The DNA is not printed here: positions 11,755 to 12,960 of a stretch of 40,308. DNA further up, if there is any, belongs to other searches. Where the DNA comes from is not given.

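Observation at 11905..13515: TIR-domain gene directly upstream of a minimal CHAT/caspase-like His-Cys protein: candidate two-gene immune module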

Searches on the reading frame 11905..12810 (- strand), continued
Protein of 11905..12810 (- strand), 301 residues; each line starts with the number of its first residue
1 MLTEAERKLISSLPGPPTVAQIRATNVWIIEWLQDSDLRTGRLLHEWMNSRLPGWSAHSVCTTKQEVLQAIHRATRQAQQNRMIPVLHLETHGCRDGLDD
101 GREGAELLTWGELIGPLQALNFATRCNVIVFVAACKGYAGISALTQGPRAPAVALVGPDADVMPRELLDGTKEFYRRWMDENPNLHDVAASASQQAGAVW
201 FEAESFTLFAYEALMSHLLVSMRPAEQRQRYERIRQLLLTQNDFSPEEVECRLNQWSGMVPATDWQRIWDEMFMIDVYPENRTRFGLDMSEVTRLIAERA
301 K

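Call 26: search_protein_families(library=pfam, proteins=[L001:5185-5838:+, L003:4754-5887:+, L004:1113-2432:+, L006:2835-4991:+, L007:4406-4864:+, L008:3347-4876:+, L010:2685-4853:+, L011:1447-2103:+, L018:3825-4292:+, L019:2276-3166:+], max_evalue=0.01)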
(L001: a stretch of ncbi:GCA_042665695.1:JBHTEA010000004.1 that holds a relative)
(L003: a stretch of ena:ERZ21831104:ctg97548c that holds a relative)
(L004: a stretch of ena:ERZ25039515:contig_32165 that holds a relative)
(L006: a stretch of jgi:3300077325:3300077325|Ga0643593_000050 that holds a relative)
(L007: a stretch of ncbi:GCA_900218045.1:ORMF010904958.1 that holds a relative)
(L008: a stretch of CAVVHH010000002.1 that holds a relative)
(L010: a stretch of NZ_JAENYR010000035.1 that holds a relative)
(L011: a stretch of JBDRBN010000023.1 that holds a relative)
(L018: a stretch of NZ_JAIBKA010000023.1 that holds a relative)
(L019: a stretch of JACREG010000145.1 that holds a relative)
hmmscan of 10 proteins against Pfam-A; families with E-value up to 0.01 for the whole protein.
L001:5185-5838:+ (217 aa): 0 families

L003:4754-5887:+ (377 aa): 1 family
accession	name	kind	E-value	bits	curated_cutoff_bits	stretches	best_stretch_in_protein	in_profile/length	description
PF10137.14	CAP12-PCTIR_TIR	-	1.6e-19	70.5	24.7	1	239-351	1-117/119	CAP12/Pycsar effector protein, TIR domain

L004:1113-2432:+ (439 aa): 2 families
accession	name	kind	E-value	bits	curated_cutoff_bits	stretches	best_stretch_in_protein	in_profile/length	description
PF00078.32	RVT_1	-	1.5e-29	103.6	29.6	1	85-315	1-204/205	Reverse transcriptase (RNA-dependent DNA polymerase)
PF08388.16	GIIM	-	0.0019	18.6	23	1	341-405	5-71/80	Group II intron, maturase-specific domain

L006:2835-4991:+ (718 aa): 29 families (the best 25 are shown)
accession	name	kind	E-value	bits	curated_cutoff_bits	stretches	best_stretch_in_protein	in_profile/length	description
PF00515.34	TPR_1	-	6.1e-57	187.7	27.8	7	453-484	1-32/34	Tetratricopeptide repeat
PF07719.23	TPR_2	-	4.3e-46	151.7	27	6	453-484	1-32/34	Tetratricopeptide repeat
PF13181.12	TPR_8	-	2.4e-44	146.1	25.7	6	453-484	1-32/34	Tetratricopeptide repeat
PF00069.31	Pkinase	-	3.3e-35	122.2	31.7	1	18-286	1-253/263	Protein kinase domain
PF13414.12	TPR_11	-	2.9e-31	107.3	26.8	4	367-399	10-42/42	TPR repeat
PF07714.23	PK_Tyr_Ser-Thr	-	5e-30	105.1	23.1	1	22-295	5-258/258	Protein tyrosine and serine/threonine kinase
PF13431.12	TPR_17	-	7.2e-23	79.3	24.4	2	374-406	2-34/34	Tetratricopeptide repeat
PF13424.12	TPR_12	-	3.7e-22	78.8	30.1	2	453-516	3-74/77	Tetratricopeptide repeat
PF13432.12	TPR_16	-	2.9e-21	76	32.7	2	459-516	3-60/65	Tetratricopeptide repeat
PF13174.12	TPR_6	-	4.9e-18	64.9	26.3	0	526-552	6-32/33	Tetratricopeptide repeat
PF13428.12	TPR_14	-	3.1e-17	61.8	23.5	0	327-358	11-42/44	Tetratricopeptide repeat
PF14559.12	TPR_19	-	1e-15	58.2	25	2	531-575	2-46/68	Tetratricopeptide repeat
PF13371.12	TPR_9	-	3.5e-15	56.2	35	1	465-517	7-59/73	Tetratricopeptide repeat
PF13176.12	TPR_7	-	1.8e-12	46.7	27.9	0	421-448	1-28/36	Tetratricopeptide repeat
PF01239.28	PPTA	-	4.2e-12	45.4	29.5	1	469-498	1-30/32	Protein prenyltransferase alpha subunit repeat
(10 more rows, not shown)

L007:4406-4864:+ (152 aa): 0 families

L008:3347-4876:+ (509 aa): 2 families
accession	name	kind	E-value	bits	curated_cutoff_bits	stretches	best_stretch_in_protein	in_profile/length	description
PF00078.32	RVT_1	-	1.3e-38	133.2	29.6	1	164-371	1-205/205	Reverse transcriptase (RNA-dependent DNA polymerase)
PF08388.16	GIIM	-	1.4e-16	60.7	23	1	388-459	2-74/80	Group II intron, maturase-specific domain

L010:2685-4853:+ (722 aa): 6 families
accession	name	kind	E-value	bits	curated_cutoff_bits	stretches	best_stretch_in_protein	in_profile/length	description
PF13166.12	AAA_13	-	3.2e-115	386.9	36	1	12-704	4-709/713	AAA domain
PF02463.25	SMC_N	-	6.2e-07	29.5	40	1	1-580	1-204/220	RecF/RecN/SMC N terminal domain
PF13476.12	AAA_23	-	1.8e-05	25.9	27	1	5-42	2-38/201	AAA domain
PF13304.12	AAA_21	-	8.1e-05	23.3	27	0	414-577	170-302/304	AAA domain, putative AbiEii toxin, Type IV TA system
PF13175.12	AAA_15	-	9.9e-05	22.5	32.1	1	12-577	13-373/374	AAA ATPase domain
PF00005.33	ABC_tran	-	0.0032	18.5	25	0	24-50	12-38/137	ABC transporter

L011:1447-2103:+ (218 aa): 0 families

L018:3825-4292:+ (155 aa): 0 families

L019:2276-3166:+ (296 aa): 1 family
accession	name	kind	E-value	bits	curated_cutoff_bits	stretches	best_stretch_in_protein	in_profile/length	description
PF04378.19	RsmJ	-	2.1e-85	286.4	27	1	48-294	1-245/245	Ribosomal RNA large subunit methyltransferase D, RlmJ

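Call 35: find_related_loci(query=A1, collection=metagenome_contigs, flank=4000)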
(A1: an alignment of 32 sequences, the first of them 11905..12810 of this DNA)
Query A1 (301 aa) in metagenome_contigs; peptide patterns used: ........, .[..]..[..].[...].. (x = any residue, [..] = any of these).
223 stretches matched a pattern; 157 encode a relative of the query (tblastn E <= 1e-3); the best 80 are kept; 80 distinct loci.
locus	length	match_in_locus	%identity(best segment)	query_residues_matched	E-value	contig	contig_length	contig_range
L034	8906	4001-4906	59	2-301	1e-117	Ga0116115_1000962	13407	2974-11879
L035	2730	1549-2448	59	2-299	2e-120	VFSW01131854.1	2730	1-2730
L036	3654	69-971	58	2-300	4e-117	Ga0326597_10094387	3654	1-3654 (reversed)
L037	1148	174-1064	59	2-296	7e-123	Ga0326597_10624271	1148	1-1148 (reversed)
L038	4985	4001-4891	59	2-296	1e-110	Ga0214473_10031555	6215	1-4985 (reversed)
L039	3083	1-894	55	1-296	5e-111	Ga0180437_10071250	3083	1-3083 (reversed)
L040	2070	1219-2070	57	2-286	2e-113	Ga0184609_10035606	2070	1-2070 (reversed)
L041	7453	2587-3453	56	2-288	8e-106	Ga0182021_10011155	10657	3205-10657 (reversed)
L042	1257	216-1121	54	2-301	3e-114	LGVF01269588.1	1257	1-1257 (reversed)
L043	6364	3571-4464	54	1-296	7e-105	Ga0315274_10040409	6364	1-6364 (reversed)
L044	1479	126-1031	52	1-300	2e-112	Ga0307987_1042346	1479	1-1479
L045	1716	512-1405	56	1-296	1e-110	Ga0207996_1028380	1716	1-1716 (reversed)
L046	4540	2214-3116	53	1-299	5e-104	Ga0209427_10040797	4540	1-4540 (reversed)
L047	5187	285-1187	53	1-299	2e-102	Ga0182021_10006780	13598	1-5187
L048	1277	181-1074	55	1-296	2e-110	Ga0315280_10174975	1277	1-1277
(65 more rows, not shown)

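Call 40: search_protein_families(library=pfam, alignment_id=A2, max_evalue=0.001)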
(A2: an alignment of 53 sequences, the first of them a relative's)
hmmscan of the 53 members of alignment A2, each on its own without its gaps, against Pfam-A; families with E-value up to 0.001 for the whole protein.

A. member 1, L009:3603-4607:+ (334 aa): 1 family
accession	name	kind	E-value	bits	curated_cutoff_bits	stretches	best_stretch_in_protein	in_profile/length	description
PF01551.29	Peptidase_M23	-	7.7e-22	77.7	28.7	1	201-301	4-91/96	Peptidase family M23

B. families by the number of members that match (of 53 scanned): 40 families (the first 25 are shown)
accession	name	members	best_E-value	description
PF00795.27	CN_hydrolase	1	1.2e-57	Carbon-nitrogen hydrolase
PF01661.27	Macro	1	2e-46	Macro domain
PF13847.12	Methyltransf_31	1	3.2e-28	Methyltransferase domain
PF00753.33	Lactamase_B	1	2.8e-24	Metallo-beta-lactamase superfamily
PF18928.5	DUF5677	1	3.3e-24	Family of unknown function (DUF5677)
PF13676.11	TIR_2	1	1.8e-23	TIR domain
PF13649.12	Methyltransf_25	1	2.5e-22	Methyltransferase domain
PF01551.29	Peptidase_M23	1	7.7e-22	Peptidase family M23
PF08241.18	Methyltransf_11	1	1.3e-21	Methyltransferase domain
PF13643.11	DUF4145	1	2.8e-19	Domain of unknown function (DUF4145)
PF13489.12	Methyltransf_23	1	1.2e-18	Methyltransferase domain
PF08242.18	Methyltransf_12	1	1.7e-18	Methyltransferase domain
PF08867.16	FRG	1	3.2e-18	FRG domain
PF00903.31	Glyoxalase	1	3.2e-16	Glyoxalase/Bleomycin resistance protein/Dioxygenase superfamily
PF05721.19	PhyH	1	3.1e-12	Phytanoyl-CoA dioxygenase (PhyH)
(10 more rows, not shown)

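Call 58: search_solved_structures(query=A1, max_evalue=10, show_alignments=3)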
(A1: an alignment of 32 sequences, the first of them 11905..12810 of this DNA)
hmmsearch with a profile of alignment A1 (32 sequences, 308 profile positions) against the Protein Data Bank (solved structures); distinct sequences matched with E-value up to 10: 0.

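Call 69: fold_search(model_id=the predicted structure, library=viral)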
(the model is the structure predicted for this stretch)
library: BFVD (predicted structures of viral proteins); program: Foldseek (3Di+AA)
matches with E <= 10: 809; with E <= 0.001: 4
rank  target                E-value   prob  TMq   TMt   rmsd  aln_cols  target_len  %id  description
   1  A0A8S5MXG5            1.1e-06  1.00  0.44  0.42  13.2       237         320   16  Uncharacterized protein [Myoviridae sp. ctWaE18]
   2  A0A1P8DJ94            2.1e-06  1.00  0.45  0.51  12.4       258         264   14  (no name in the UniProt tables at hand)
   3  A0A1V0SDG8            5.6e-06  1.00  0.43  0.36  26.6       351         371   12  Caspase domain protein [Indivirus ILV1]
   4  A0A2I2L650            4.3e-04  1.00  0.38  0.35   6.4       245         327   12  Uncharacterized protein [Orpheovirus IHUMI-LCC2]
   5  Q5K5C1                1.8e-03  1.00  0.42  0.44   8.7       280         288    7  Executioner caspase [Spodoptera frugiperda ascovirus 1a]
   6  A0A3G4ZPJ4            1.8e-03  0.98  0.38  0.30  18.0       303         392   10  Caspase domain protein [Terrestrivirus sp.]
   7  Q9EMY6                2.7e-03  1.00  0.30  0.43   3.9       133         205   14  AMV063 [Amsacta moorei entomopoxvirus]
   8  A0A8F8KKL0            3.7e-03  1.00  0.41  0.32  10.2       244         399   10  Clostripain-related C11 protease [Clandestinovirus]
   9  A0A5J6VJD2            3.7e-03  0.98  0.33  0.46   6.8       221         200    9  Caspase domain protein [Megaviridae environmental sample]
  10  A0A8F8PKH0            3.9e-03  1.00  0.41  0.37   6.7       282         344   13  Metacaspase [Clandestinovirus]
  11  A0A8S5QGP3            6.3e-03  0.95  0.27  0.21   6.6       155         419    9  Recombination and repair protein [Myoviridae sp. ctn8H20]
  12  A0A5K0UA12            9.0e-03  0.92  0.33  0.41   8.1       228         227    7  Metacaspase-like (Fragment) [Yasminevirus sp. GU-2018]
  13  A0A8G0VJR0            1.2e-02  0.98  0.38  0.24  12.2       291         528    8  VP9 (Fragment) [Gierle tick virus]
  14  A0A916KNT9            1.4e-02  1.00  0.27  0.42   3.6       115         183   12  Caspase-like protein [Adoxophyes honmai entomopoxvirus 'L']
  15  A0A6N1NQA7            1.6e-02  0.99  0.42  0.40   5.6       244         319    8  Clostripain [Tupanvirus deep ocean]
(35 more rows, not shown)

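Call 80: search_protein_representatives(alignment_id=A1)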
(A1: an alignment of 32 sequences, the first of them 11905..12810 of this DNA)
Query: 32 sequences, 308 profile positions. Proteins with E-value up to 0.001 (for the whole library): 2306; up to 1e-10: 1327; up to 1e-30: 106. The best 150 are listed.
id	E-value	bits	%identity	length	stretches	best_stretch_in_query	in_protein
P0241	7.2e-135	465.3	-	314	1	1-303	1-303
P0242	5.5e-110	383.6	-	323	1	5-305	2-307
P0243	5.2e-106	370.5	-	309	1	5-305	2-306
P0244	8.9e-105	366.5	-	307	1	5-306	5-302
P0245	3.9e-103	361.1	-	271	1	52-305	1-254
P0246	2.6e-101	355.1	-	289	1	1-212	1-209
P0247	1.7e-96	339.3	-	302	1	5-303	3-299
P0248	1.2e-95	336.4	-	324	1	6-303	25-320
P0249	3.1e-95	335.2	-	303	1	5-305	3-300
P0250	3.5e-94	331.7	-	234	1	87-304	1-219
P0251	1.1e-93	330.0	-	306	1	5-303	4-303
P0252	1.3e-93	329.8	-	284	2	11-224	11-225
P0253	2.0e-92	325.9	-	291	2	4-231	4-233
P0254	8.0e-91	320.7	-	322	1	1-303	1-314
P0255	5.9e-90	317.8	-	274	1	31-305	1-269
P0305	6.6e-43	163.3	-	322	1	12-305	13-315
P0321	8.8e-37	143.2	-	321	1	25-301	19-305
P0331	1.4e-33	132.6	-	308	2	11-143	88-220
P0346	8.0e-31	123.6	-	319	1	25-301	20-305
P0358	9.2e-30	120.1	-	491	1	30-298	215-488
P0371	8.4e-29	117.0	-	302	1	29-299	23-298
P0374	1.6e-28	116.1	-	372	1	24-298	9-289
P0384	1.3e-27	113.1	-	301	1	27-298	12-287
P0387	2.2e-27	112.3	-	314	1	29-291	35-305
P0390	5.1e-27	111.1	-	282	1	27-291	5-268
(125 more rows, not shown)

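Call 89: search_protein_families(library=padloc, alignment_id=A2, max_evalue=0.00001)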
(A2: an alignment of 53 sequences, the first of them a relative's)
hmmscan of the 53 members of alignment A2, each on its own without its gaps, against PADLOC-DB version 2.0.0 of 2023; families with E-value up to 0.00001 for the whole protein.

A. member 1, L009:3603-4607:+ (334 aa): 0 families

B. families by the number of members that match (of 53 scanned): 29 families (the first 25 are shown)
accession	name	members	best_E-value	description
PDLC02458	BrxA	1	1e-52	BrxA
PDLC04938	PDC-S15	1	1.1e-33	-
PDLC04937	PDC-S15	1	1.4e-30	-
PDLC03656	mREase_IV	1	4.6e-23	Type IV methyl-directed restriction enzyme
PDLC04936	PDC-S15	1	1.4e-21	-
PDLC04134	mad2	1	2e-21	mads_2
PDLC04933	PDC-S15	1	4.4e-20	-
PDLC05062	PDC-S66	1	3.9e-19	-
PDLC04930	PDC-S15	1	1.6e-14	-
PDLC04926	PDC-S15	1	3.6e-14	-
PDLC04931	PDC-S15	1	1.1e-13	-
PDLC04940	PDC-S15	1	3.8e-13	-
PDLC04927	PDC-S15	1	4.9e-13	-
PDLC04929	PDC-S15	1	1.1e-12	-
PDLC04934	PDC-S15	1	1.7e-12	-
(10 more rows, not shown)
